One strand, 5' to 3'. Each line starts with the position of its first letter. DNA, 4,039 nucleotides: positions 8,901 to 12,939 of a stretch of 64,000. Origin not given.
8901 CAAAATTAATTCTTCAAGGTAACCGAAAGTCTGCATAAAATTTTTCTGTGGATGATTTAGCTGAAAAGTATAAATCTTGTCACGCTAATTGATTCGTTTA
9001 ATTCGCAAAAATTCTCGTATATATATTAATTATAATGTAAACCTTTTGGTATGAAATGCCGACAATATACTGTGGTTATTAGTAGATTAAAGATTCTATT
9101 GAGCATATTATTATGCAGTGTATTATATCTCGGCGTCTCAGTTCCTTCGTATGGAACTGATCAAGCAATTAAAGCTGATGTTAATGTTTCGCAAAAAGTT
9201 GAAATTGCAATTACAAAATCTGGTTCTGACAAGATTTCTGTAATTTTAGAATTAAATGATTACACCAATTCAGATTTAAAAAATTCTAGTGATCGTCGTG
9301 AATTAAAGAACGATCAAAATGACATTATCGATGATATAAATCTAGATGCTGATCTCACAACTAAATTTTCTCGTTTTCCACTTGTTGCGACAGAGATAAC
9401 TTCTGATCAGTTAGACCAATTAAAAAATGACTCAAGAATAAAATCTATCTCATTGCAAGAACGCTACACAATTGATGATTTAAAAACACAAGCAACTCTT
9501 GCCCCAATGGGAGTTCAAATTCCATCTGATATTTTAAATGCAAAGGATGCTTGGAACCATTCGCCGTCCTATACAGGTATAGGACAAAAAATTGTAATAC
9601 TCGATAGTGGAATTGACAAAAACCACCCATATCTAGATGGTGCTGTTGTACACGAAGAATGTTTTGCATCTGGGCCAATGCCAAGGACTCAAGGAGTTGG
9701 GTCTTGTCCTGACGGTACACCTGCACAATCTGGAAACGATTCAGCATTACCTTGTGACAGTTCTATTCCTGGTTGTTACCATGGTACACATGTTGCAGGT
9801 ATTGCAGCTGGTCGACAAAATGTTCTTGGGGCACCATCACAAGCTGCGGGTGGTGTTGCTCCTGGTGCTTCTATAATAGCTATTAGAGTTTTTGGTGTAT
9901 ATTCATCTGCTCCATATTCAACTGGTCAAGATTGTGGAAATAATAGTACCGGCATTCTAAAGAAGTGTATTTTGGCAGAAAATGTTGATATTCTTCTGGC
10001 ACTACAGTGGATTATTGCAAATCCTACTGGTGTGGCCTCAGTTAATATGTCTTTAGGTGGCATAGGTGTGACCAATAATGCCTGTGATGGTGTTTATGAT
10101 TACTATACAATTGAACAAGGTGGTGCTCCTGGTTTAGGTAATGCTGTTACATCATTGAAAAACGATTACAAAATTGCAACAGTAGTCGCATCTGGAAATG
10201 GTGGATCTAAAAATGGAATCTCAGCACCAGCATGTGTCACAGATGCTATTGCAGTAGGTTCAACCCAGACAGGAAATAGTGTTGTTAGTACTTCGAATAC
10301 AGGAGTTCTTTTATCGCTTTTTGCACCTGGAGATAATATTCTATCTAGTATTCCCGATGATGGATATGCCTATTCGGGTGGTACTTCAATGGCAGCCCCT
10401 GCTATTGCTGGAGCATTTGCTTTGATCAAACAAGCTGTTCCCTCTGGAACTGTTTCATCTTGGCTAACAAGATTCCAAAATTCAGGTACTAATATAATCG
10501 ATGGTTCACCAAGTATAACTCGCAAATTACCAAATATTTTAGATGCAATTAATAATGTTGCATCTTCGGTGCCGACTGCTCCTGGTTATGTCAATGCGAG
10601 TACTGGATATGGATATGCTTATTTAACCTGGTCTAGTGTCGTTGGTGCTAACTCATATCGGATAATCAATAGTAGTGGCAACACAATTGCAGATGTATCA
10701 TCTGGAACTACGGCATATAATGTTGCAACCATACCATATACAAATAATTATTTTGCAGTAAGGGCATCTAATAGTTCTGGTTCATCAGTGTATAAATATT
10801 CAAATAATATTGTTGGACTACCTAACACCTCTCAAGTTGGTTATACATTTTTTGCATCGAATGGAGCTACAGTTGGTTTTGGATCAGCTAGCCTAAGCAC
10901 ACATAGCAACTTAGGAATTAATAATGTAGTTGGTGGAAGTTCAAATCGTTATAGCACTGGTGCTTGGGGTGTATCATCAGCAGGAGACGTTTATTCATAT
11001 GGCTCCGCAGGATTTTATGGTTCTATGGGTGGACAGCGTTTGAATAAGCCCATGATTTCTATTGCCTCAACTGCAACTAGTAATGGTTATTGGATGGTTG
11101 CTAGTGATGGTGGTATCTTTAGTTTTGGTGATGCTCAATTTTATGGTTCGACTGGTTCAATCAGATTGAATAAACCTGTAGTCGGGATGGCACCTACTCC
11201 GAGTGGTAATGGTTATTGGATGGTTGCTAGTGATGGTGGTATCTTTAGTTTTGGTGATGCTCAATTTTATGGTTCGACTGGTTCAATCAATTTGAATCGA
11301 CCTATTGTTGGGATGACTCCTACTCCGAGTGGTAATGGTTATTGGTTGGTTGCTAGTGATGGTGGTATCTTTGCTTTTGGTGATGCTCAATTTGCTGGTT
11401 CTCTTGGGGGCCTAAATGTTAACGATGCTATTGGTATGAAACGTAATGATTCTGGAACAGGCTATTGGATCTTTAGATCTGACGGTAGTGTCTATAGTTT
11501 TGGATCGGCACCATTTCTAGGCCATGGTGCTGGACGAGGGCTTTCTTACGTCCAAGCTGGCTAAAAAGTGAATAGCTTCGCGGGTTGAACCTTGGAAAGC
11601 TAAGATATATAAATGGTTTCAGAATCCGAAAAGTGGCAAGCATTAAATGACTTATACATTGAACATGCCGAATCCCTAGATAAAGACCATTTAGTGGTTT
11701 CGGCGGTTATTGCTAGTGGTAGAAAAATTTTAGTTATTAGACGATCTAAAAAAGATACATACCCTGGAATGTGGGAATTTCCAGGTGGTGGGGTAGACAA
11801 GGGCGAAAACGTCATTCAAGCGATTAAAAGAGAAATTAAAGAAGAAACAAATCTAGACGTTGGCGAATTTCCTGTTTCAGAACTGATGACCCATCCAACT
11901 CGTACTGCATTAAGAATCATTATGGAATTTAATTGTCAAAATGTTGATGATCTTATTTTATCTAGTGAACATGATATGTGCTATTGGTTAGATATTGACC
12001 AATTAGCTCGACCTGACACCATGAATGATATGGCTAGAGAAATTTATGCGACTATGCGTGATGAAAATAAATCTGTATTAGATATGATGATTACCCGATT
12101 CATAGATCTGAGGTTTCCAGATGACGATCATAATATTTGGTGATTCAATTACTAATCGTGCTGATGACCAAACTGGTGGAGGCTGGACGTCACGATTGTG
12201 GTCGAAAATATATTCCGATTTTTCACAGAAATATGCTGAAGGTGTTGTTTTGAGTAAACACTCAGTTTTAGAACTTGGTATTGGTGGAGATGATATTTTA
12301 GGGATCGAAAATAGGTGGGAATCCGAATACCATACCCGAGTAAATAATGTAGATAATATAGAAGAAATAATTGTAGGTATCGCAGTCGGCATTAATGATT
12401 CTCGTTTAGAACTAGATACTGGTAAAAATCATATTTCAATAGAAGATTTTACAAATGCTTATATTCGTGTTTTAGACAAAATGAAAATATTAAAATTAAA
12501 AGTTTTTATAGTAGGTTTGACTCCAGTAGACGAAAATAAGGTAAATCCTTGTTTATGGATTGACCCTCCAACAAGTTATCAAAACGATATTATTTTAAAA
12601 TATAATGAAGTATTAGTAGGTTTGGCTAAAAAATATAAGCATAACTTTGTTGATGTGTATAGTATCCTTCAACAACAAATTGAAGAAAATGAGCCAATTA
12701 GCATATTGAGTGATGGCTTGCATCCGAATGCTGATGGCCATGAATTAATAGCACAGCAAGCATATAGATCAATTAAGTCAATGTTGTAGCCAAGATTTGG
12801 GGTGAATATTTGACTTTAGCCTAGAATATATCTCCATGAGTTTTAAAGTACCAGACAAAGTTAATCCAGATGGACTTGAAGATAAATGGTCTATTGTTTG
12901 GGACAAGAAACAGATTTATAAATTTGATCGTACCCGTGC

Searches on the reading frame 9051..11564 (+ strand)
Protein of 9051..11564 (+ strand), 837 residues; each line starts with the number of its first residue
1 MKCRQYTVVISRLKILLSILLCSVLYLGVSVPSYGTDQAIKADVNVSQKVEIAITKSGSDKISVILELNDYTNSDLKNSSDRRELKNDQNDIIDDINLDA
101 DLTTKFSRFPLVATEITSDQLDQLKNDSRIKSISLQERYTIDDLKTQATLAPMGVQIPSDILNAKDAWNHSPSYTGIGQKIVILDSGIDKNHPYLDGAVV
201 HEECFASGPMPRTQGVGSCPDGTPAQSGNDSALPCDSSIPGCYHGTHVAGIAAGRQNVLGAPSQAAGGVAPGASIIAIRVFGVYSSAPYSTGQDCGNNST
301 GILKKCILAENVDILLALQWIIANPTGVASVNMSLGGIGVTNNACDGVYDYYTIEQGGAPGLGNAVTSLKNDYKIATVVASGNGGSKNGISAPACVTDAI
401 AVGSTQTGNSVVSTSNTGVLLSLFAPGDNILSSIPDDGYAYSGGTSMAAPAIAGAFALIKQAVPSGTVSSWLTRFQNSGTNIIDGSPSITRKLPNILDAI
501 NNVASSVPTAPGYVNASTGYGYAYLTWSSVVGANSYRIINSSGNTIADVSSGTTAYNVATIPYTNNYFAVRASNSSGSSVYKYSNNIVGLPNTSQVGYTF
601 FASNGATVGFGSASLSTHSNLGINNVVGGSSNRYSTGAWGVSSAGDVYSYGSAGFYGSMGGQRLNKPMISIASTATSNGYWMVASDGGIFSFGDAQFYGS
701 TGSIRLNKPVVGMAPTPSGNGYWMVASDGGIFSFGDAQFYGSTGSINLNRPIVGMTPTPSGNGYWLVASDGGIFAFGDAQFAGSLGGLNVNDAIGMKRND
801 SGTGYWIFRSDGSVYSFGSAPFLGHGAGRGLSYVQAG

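Call 31: search_protein_families(library=ncbifam, proteins=[window:9051-11564:+], max_evalue=0.00001)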
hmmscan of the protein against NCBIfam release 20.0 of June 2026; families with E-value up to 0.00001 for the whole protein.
window:9051-11564:+ (837 aa): 3 families
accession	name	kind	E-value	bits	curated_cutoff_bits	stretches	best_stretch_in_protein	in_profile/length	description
TIGR03921.1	T7SS_mycosin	equivalog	1e-22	80.8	278.75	1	163-478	2-262/353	type VII secretion-associated serine protease mycosin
NF040553.1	SGO_0316_fam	subfamily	4.8e-09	34.5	1400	1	425-463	673-711/1486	SGO_0316/SGO_0317 family LPXTG-anchored serine peptidase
NF033595.1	denti_PrtP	equivalog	2.1e-06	26.7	300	0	369-457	363-454/606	dentilisin complex serine proteinase subunit PrtP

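Call 115: search_protein_families(library=pfam, proteins=[window:9051-11564:+], max_evalue=0.001)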
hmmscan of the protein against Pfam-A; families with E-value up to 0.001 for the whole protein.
window:9051-11564:+ (837 aa): 1 family
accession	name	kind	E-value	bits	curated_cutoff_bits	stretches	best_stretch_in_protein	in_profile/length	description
PF00082.27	Peptidase_S8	-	1.7e-30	106.8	21.8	1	177-469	2-263/288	Subtilase family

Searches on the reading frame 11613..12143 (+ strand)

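Call 31: search_protein_families(library=ncbifam, proteins=[window:11613-12143:+], max_evalue=0.00001)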
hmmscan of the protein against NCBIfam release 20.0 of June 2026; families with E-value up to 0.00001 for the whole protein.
window:11613-12143:+ (176 aa): 15 families
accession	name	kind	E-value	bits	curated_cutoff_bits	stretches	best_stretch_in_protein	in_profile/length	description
NF006530.0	PRK08999.1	equivalog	1.6e-15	56.9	245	1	28-89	8-70/315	Nudix family hydrolase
NF007834.0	PRK10546.1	equivalog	4.4e-13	49.2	156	1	28-126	6-104/135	pyrimidine (deoxy)nucleoside triphosphate diphosphatase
TIGR00586.1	mutt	equivalog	3.3e-12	46.5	97.9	1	29-135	9-115/129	8-oxo-dGTP diphosphatase MutT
NF008044.0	PRK10776.1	equivalog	2.4e-10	40.4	148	1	28-132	7-111/130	8-oxo-dGTP diphosphatase MutT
NF001938.0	PRK00714.1-5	equivalog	4.5e-09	35.9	116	1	28-83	16-76/172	RNA pyrophosphohydrolase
NF012016.0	PRK15472.1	equivalog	6.8e-09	35.6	95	1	28-79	6-58/141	nucleoside triphosphatase NudI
NF006961.0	PRK09438.1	equivalog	2e-08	33.8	103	1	32-125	15-104/151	dihydroneopterin triphosphate diphosphatase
NF001936.0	PRK00714.1-3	equivalog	5.2e-08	32.9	118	1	28-80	14-63/155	RNA pyrophosphohydrolase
NF003791.0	PRK05379.2-3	equivalog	3.4e-07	29.8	409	1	29-84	205-259/340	bifunctional nicotinamide-nucleotide adenylyltransferase/Nudix hydroxylase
NF003786.0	PRK05379.1-2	equivalog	3.7e-07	29.7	397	1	30-85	222-276/354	bifunctional nicotinamide-nucleotide adenylyltransferase/Nudix hydroxylase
NF003788.0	PRK05379.1-5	equivalog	4.8e-07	29.4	354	1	31-84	219-270/351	bifunctional nicotinamide-nucleotide adenylyltransferase/Nudix hydroxylase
NF003787.0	PRK05379.1-4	equivalog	7.2e-07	28.5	449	1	28-85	210-266/346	bifunctional nicotinamide-nucleotide adenylyltransferase/Nudix hydroxylase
NF001937.0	PRK00714.1-4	equivalog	3.1e-06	26.9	139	1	34-85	17-64/161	RNA pyrophosphohydrolase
NF011922.0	PRK15393.1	equivalog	7.7e-06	25.7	152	1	35-91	48-104/182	NUDIX hydrolase YfcD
NF003785.0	PRK05379.1-1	equivalog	9.7e-06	25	418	0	25-84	202-260/347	bifunctional nicotinamide-nucleotide adenylyltransferase/Nudix hydroxylase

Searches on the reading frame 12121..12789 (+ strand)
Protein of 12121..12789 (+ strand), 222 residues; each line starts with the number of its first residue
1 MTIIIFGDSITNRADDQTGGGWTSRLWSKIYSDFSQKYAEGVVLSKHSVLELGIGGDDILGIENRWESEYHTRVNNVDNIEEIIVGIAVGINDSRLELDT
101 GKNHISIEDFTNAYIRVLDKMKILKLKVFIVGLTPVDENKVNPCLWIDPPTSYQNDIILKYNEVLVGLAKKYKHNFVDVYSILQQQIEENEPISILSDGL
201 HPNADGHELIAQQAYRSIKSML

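Call 31: search_protein_families(library=ncbifam, proteins=[window:12121-12789:+], max_evalue=0.00001)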
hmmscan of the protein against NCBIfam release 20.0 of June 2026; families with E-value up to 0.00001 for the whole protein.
window:12121-12789:+ (222 aa): 0 families

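Call 115: search_protein_families(library=pfam, proteins=[window:12121-12789:+], max_evalue=0.001)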
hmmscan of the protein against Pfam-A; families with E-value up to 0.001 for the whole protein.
window:12121-12789:+ (222 aa): 2 families
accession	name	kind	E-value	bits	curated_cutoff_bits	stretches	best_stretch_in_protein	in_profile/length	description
PF13472.12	Lipase_GDSL_2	-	8.3e-19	69.2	32.9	1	5-209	1-178/178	GDSL-like Lipase/Acylhydrolase family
PF00657.28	Lipase_GDSL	-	1.6e-14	55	23.6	1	3-212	1-206/208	GDSL-like Lipase/Acylhydrolase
